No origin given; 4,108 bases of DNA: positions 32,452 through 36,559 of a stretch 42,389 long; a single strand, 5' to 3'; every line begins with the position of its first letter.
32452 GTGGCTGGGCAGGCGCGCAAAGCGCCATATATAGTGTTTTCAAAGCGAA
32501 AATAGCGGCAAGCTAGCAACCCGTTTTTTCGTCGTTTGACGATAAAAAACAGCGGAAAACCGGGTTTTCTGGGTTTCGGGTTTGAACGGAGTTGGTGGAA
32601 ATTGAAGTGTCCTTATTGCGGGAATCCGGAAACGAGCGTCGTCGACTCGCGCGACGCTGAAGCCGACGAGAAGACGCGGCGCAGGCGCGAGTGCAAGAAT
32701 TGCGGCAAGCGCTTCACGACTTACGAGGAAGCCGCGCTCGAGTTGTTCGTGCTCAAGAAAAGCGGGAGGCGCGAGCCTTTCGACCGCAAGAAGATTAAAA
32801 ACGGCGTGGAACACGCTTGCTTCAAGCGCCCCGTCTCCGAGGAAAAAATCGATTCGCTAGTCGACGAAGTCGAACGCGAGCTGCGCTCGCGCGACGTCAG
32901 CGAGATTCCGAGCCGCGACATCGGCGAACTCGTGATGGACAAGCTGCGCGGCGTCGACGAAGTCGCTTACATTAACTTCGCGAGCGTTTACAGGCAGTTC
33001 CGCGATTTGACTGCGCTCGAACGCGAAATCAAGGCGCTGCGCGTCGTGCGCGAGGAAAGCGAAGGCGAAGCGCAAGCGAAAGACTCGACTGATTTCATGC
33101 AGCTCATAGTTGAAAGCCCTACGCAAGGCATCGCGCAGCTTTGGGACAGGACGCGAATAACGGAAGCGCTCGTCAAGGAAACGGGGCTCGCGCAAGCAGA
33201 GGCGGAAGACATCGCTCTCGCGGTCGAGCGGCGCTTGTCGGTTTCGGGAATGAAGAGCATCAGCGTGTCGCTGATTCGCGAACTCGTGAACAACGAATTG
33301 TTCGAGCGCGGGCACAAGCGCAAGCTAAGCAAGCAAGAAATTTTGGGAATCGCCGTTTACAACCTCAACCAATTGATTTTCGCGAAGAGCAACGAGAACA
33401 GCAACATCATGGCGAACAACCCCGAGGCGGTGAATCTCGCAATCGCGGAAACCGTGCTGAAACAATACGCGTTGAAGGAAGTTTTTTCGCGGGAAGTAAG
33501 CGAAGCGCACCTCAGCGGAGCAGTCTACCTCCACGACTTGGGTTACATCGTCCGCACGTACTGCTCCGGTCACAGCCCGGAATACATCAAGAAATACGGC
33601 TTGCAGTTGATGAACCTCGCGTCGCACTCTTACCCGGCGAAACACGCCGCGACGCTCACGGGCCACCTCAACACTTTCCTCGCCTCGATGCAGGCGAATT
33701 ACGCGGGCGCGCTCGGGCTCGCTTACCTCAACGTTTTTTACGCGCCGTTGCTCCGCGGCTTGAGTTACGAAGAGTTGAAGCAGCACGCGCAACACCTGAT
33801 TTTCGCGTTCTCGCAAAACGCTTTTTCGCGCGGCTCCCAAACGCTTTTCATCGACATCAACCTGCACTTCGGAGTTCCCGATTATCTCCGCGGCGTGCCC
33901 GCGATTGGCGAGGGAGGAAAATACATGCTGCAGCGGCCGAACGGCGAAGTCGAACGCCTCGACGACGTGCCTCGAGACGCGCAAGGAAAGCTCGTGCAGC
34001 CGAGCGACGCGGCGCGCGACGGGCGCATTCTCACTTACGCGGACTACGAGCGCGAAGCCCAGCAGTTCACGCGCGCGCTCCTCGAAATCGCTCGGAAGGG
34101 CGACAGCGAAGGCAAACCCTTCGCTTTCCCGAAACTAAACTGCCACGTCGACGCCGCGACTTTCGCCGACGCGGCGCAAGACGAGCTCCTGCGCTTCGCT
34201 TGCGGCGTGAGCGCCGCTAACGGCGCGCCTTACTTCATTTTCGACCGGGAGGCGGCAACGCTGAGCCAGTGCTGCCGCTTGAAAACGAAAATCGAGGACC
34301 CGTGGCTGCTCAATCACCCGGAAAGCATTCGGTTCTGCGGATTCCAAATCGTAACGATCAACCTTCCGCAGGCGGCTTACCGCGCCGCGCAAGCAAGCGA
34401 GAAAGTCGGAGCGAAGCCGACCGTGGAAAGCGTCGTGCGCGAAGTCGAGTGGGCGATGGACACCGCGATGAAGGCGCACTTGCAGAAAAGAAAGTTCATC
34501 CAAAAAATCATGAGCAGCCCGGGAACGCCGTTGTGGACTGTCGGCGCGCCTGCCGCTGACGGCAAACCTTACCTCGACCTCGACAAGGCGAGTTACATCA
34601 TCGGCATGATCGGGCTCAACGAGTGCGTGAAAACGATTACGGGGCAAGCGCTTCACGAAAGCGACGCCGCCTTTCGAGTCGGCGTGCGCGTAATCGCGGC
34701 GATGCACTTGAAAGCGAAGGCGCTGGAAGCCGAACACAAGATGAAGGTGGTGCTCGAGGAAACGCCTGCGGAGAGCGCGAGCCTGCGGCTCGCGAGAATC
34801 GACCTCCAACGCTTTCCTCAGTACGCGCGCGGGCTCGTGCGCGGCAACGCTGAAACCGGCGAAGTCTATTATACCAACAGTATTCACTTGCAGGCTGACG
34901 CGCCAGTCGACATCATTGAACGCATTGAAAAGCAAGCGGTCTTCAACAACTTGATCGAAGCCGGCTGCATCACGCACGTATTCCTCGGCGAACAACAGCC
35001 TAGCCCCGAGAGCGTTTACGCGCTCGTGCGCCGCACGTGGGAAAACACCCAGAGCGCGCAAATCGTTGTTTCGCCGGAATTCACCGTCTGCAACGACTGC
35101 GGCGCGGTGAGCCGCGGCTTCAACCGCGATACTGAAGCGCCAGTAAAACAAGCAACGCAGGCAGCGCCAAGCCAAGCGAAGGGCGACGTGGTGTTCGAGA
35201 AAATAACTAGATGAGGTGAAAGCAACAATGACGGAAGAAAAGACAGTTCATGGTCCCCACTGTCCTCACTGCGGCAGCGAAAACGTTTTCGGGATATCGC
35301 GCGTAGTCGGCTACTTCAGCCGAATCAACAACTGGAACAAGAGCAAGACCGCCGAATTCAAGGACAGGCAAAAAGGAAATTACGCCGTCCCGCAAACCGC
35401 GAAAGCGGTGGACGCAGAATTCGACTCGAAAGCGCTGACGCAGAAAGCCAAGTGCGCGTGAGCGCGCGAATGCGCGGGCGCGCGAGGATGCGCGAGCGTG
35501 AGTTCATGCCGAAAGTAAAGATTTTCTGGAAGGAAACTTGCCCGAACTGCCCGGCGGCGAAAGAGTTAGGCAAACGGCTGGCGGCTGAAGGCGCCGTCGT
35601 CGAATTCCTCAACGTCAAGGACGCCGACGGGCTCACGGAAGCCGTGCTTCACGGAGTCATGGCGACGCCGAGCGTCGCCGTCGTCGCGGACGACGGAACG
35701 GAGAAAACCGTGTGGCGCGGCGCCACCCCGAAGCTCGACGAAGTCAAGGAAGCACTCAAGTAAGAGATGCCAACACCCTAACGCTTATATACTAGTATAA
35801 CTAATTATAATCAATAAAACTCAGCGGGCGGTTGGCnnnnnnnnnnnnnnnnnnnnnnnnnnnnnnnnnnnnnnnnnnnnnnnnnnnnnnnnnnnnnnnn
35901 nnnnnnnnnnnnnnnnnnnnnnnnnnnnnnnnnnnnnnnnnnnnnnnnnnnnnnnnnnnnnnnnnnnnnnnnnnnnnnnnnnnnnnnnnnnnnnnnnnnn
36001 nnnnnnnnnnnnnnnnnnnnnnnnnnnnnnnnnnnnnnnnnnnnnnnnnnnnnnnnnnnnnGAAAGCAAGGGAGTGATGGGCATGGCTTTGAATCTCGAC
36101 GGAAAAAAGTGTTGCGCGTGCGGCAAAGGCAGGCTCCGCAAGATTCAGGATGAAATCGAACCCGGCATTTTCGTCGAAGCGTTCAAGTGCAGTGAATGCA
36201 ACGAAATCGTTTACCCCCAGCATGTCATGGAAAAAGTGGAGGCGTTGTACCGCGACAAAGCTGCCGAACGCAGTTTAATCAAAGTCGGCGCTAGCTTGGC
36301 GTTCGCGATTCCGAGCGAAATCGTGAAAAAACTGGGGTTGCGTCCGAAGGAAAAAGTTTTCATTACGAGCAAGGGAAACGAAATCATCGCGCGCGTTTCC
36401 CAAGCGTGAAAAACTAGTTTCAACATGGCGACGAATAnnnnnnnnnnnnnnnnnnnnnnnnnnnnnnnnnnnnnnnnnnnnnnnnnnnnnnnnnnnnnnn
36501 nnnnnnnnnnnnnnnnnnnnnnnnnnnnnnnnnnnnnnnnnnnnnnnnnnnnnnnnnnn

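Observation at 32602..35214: A complete NrdR repressor module fused in frame to the class III ribonucleotide reductase it would be expected to regulate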

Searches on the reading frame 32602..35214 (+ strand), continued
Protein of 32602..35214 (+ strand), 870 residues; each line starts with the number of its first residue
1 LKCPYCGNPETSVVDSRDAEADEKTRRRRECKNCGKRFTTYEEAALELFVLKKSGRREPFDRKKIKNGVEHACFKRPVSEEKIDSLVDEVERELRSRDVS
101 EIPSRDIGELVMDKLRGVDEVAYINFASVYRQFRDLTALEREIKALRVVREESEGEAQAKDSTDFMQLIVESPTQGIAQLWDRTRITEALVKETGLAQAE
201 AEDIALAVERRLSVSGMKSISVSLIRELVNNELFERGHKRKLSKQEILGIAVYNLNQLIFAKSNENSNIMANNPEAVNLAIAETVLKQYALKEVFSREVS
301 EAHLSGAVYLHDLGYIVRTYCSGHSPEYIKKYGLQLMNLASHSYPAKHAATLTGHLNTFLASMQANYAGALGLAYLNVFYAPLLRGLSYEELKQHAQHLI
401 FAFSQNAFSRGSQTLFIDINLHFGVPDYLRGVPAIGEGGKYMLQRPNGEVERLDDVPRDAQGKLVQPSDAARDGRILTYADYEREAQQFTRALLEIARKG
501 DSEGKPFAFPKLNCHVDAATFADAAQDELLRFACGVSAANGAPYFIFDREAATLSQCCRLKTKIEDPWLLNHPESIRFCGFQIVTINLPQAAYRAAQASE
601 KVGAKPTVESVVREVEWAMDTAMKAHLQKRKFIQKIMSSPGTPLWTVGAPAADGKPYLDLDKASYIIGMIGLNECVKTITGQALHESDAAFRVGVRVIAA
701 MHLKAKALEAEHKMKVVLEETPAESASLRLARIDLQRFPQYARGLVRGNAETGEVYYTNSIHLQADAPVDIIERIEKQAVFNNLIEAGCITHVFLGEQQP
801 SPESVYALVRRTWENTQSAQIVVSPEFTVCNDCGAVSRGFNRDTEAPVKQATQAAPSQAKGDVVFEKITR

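Call 59: fold_search(model_id=the predicted structure, library=pdb)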
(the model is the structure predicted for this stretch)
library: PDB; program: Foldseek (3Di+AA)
matches with E <= 10: 462; with E <= 0.001: 92
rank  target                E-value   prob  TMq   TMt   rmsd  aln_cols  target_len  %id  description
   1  9d3x_A                9.6e-25  1.00  0.48  0.61  13.8       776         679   16  Crystal structure of S. thermophilus class III ribonucleotide reductase bound to dATP (released 2025-12-17)
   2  8p2c_A                1.1e-24  1.00  0.48  0.63   7.7       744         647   16  Cryo-EM structure of the anaerobic ribonucleotide reductase from Prevotella copri in its tetrameric state produced in  (released 2023-09-13)
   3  8p23_B                4.4e-24  1.00  0.51  0.61   9.1       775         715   17  Cryo-EM structure of the anaerobic ribonucleotide reductase from Prevotella copri in its dimeric, ATP/CTP-bound state (released 2023-08-30)
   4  8p2s_B                1.7e-23  1.00  0.52  0.69   4.9       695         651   16  Cryo-EM structure of the anaerobic ribonucleotide reductase from Prevotella copri in its dimeric, ATP/dTTP/GTP-bound s (released 2023-09-13)
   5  8p28_A                2.2e-23  1.00  0.47  0.63   8.2       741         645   16  Cryo-EM structure of the anaerobic ribonucleotide reductase from Prevotella copri in its tetrameric, dATP-bound state (released 2023-08-30)
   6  8p28_B                2.6e-23  1.00  0.47  0.62   9.8       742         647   17  Cryo-EM structure of the anaerobic ribonucleotide reductase from Prevotella copri in its tetrameric, dATP-bound state (released 2023-08-30)
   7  9d3x_B                3.3e-23  1.00  0.48  0.58  18.0       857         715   14  Crystal structure of S. thermophilus class III ribonucleotide reductase bound to dATP (released 2025-12-17)
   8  8p27_B                1.6e-22  1.00  0.47  0.73   5.1       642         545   16  Cryo-EM structure of the anaerobic ribonucleotide reductase from Prevotella copri in its dimeric, dATP-bound state (released 2023-08-30)
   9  9dca_A                1.6e-22  1.00  0.49  0.60  11.0       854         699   13  S. thermophilus class III ribonucleotide reductase with ATP and TTP (released 2025-12-17)
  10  8p27_A                1.9e-22  1.00  0.48  0.74   4.9       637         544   17  Cryo-EM structure of the anaerobic ribonucleotide reductase from Prevotella copri in its dimeric, dATP-bound state (released 2023-08-30)
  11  8p2d_B                3.1e-22  1.00  0.47  0.73   5.1       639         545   16  Cryo-EM structure of the dimeric form of the anaerobic ribonucleotide reductase from Prevotella copri produced in the  (released 2023-09-13)
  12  9dau_B                3.6e-22  1.00  0.48  0.59  13.2       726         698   15  S. thermophilus class III ribonucleotide reductase with dATP and TTP (released 2025-12-17)
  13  9dau_A                4.0e-22  1.00  0.49  0.60  13.7       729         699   16  S. thermophilus class III ribonucleotide reductase with dATP and TTP (released 2025-12-17)
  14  8p2d_A                4.2e-22  1.00  0.47  0.73   5.2       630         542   16  Cryo-EM structure of the dimeric form of the anaerobic ribonucleotide reductase from Prevotella copri produced in the  (released 2023-09-13)
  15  4u3e_A                3.3e-21  1.00  0.49  0.66   5.2       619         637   18  Anaerobic ribonucleotide reductase (released 2014-09-03)
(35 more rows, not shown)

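Call 60: search_protein_families(library=pfam, proteins=[L006:2732-5701:-, L011:183-1559:-, L056:4299-5705:-], max_evalue=0.001)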
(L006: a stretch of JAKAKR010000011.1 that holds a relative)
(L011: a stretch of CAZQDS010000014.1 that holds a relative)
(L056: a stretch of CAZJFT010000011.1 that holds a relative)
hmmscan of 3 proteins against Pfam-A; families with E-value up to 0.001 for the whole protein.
L006:2732-5701:- (990 aa): 3 families
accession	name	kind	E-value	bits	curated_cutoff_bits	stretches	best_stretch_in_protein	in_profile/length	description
PF02867.20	Ribonuc_red_lgC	-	8.7e-187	622.3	23.9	1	372-917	1-523/523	Ribonucleotide reductase, barrel domain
PF03477.21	ATP-cone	-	2.8e-28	98.7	25.8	2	43-132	2-87/88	ATP cone domain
PF00317.26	Ribonuc_red_lgN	-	6.4e-26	90.7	28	1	293-368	2-76/77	Ribonucleotide reductase, all-alpha domain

L011:183-1559:- (459 aa): 2 families
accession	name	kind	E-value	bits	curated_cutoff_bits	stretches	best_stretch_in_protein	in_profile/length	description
PF00268.27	Ribonuc_red_sm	-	3.8e-58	197.5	33.6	1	142-416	1-277/281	Ribonucleotide reductase, small chain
PF03477.21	ATP-cone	-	3.2e-20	72.9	25.8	1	28-131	2-87/88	ATP cone domain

L056:4299-5705:- (469 aa): 2 families
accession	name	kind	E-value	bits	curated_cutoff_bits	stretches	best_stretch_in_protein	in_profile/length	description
PF00268.27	Ribonuc_red_sm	-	2.5e-58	198.1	33.6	1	152-426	1-277/281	Ribonucleotide reductase, small chain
PF03477.21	ATP-cone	-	1.5e-19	70.7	25.8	1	38-141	2-87/88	ATP cone domain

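Call 67: find_encoding_contigs(protein=window:32602-35214:+, flank=3000, max_places=6)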
Protein window:32602-35214:+ (870 aa): 1 contig read that carries it; 1 place shown.
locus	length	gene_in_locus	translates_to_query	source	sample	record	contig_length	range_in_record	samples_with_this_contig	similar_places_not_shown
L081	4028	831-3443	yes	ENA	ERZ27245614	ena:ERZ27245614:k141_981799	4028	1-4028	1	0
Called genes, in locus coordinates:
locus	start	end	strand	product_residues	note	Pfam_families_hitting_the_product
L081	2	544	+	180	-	?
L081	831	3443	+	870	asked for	PF22811:Zn_ribbon_NrdR, PF03477:ATP-cone, PF13597:NRDD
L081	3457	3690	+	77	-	PF13597:NRDD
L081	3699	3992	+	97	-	PF13192:Thioredoxin_3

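Call 82: find_encoding_contigs(protein=P0065, flank=3000, max_places=3)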
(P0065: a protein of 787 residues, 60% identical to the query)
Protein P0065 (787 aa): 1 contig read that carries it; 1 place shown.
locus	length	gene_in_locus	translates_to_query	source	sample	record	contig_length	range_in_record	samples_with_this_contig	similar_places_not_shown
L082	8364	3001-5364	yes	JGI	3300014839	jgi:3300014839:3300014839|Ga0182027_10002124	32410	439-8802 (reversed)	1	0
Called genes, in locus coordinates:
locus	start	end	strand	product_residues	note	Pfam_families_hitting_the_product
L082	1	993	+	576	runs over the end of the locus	PF23613:ELP3_N, PF04055:Radical_SAM, PF16199:Radical_SAM_C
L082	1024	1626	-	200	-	-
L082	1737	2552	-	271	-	-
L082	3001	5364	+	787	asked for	PF03477:ATP-cone, PF13597:NRDD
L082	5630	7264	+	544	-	PF04208:MtrA (weak), PF00303:Thymidylat_synt, PF14251:PterinBD-DUF4346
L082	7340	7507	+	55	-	PF13597:NRDD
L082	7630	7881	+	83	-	PF13192:Thioredoxin_3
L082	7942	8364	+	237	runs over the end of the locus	PF13353:Fer4_12 (weak), PF04055:Radical_SAM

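Call 83: find_encoding_contigs(protein=P0060, flank=3000, max_places=3)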
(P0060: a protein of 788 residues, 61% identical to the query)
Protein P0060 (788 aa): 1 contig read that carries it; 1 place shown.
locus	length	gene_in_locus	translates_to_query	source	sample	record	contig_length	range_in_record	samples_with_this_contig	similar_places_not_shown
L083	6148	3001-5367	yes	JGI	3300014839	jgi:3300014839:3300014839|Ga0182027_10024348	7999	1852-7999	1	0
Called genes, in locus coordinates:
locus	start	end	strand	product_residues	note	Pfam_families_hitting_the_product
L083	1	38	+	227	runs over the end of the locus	PF00899:ThiF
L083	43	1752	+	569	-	PF23613:ELP3_N, PF04055:Radical_SAM, PF16199:Radical_SAM_C, PF00583:Acetyltransf_1, PF13673:Acetyltransf_10 (faint)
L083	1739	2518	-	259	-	-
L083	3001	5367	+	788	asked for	PF03477:ATP-cone, PF13597:NRDD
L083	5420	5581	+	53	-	PF13597:NRDD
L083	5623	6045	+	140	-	PF22769:DCD, PF00692:dUTPase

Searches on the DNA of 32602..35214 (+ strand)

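Call 75: search_rna_families(source=L028, threshold=evalue, max_evalue=1)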
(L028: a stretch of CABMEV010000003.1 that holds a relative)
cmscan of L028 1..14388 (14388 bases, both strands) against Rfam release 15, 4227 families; matches with E-value up to 1: 0.
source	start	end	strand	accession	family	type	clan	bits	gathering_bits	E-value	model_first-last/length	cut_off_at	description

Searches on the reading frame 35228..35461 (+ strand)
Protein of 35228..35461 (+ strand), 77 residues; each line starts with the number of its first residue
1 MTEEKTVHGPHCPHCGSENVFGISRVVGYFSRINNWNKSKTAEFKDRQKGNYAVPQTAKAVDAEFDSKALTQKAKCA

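Call 21: search_protein_families(library=pfam, proteins=[window:35228-35461:+], max_evalue=0.01)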
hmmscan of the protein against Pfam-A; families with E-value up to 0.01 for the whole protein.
window:35228-35461:+ (77 aa): 5 families
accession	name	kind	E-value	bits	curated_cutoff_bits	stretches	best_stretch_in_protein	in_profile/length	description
PF13597.11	NRDD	-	2.3e-11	43.5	26.2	1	10-49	522-561/562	Anaerobic ribonucleoside-triphosphate reductase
PF12760.12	Zn_ribbon_IS1595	-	0.0011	19.3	25.4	1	8-30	17-38/46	Transposase zinc-ribbon domain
PF24463.1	DUF7577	-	0.0033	17.5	28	1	11-20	4-13/27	Domain of unknown function (DUF7577)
PF23454.1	Zn_ribbon_Brz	-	0.0069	17.4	27.9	0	11-26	7-22/58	Transcriptional regulator Brz zinc beta ribbon domain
PF08274.17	Zn_Ribbon_YjdM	-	0.0083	16.6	30.8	1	10-20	3-13/30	PhnA Zinc-Ribbon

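Call 69: search_protein_families(library=ncbifam, proteins=[window:35228-35461:+], max_evalue=0.001)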
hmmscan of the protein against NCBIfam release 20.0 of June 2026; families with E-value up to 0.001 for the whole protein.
window:35228-35461:+ (77 aa): 7 families
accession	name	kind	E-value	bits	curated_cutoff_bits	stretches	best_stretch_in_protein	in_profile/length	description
TIGR02487.1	NrdD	equivalog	3.4e-12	45.7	326.35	1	10-49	541-580/581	anaerobic ribonucleoside-triphosphate reductase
NF006358.0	PRK08579.1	equivalog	5.1e-10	38.1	585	1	10-49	582-621/624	anaerobic ribonucleoside triphosphate reductase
NF005497.0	PRK07111.1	equivalog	1.1e-08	34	764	1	7-50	699-743/746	anaerobic ribonucleoside triphosphate reductase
NF006127.0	PRK08271.1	equivalog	9.1e-08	31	545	1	8-48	584-625/631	anaerobic ribonucleoside-triphosphate reductase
TIGR02827.1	RNR_anaer_Bdell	equivalog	9.9e-07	27.6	568.3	1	11-48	558-595/596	anaerobic ribonucleoside-triphosphate reductase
NF006126.0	PRK08270.1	equivalog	0.00011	20.7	548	1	11-49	643-680/684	ribonucleoside triphosphate reductase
NF011292.0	PRK14704.1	equivalog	0.00082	18.1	736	1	6-49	569-616/618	anaerobic ribonucleoside triphosphate reductase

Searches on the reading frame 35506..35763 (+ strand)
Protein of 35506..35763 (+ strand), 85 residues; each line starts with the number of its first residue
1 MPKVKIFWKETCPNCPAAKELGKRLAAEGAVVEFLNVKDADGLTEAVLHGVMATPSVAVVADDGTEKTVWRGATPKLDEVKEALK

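Call 21: search_protein_families(library=pfam, proteins=[window:35506-35763:+], max_evalue=0.01)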
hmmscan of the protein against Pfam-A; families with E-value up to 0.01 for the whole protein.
window:35506-35763:+ (85 aa): 3 families
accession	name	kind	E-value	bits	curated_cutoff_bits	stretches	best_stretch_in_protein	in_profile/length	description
PF13192.12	Thioredoxin_3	-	2e-09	37.8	24.8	1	3-84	2-75/76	Thioredoxin domain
PF00462.30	Glutaredoxin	-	0.00053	20.6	22.9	1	4-55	1-51/60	Glutaredoxin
PF13098.12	Thioredoxin_2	-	0.0097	16.7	27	0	3-83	8-103/104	Thioredoxin-like domain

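Call 69: search_protein_families(library=ncbifam, proteins=[window:35506-35763:+], max_evalue=0.001)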
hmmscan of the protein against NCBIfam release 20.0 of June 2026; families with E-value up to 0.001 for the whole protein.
window:35506-35763:+ (85 aa): 4 families
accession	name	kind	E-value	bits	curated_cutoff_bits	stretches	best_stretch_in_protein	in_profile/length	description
TIGR00411.1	redox_disulf_1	equivalog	1.4e-08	34.6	92.75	1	3-60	2-60/82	MJ0307 family thioredoxin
TIGR00412.2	redox_disulf_2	subfamily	4.6e-05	23.7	62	1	11-85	8-75/75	MTH895/ArsE family thioredoxin-like protein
TIGR02200.1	GlrX_actino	hypoth_equivalog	0.00019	21.7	89.5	1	3-68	1-64/77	mycoredoxin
TIGR02187.2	PDO_seleno_TRX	equivalog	0.00019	20.9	185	1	4-77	132-200/209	protein disulfide oxidoreductase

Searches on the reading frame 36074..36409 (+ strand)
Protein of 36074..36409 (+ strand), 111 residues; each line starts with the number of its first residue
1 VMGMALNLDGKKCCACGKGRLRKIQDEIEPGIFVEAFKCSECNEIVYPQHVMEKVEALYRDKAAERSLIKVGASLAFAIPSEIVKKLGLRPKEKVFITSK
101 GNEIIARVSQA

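Call 21: search_protein_families(library=pfam, proteins=[window:36074-36409:+], max_evalue=0.01)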
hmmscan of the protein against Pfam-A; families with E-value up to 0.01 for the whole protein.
window:36074-36409:+ (111 aa): 2 families
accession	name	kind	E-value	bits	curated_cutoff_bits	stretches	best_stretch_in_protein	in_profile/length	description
PF04014.23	MazE_antitoxin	-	3.5e-06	27.3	24.7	1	70-105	3-39/48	Antidote-toxin recognition MazE, bacterial antitoxin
PF16866.11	PHD_4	-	0.0061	16.9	30.6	1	12-61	6-53/65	PHD-finger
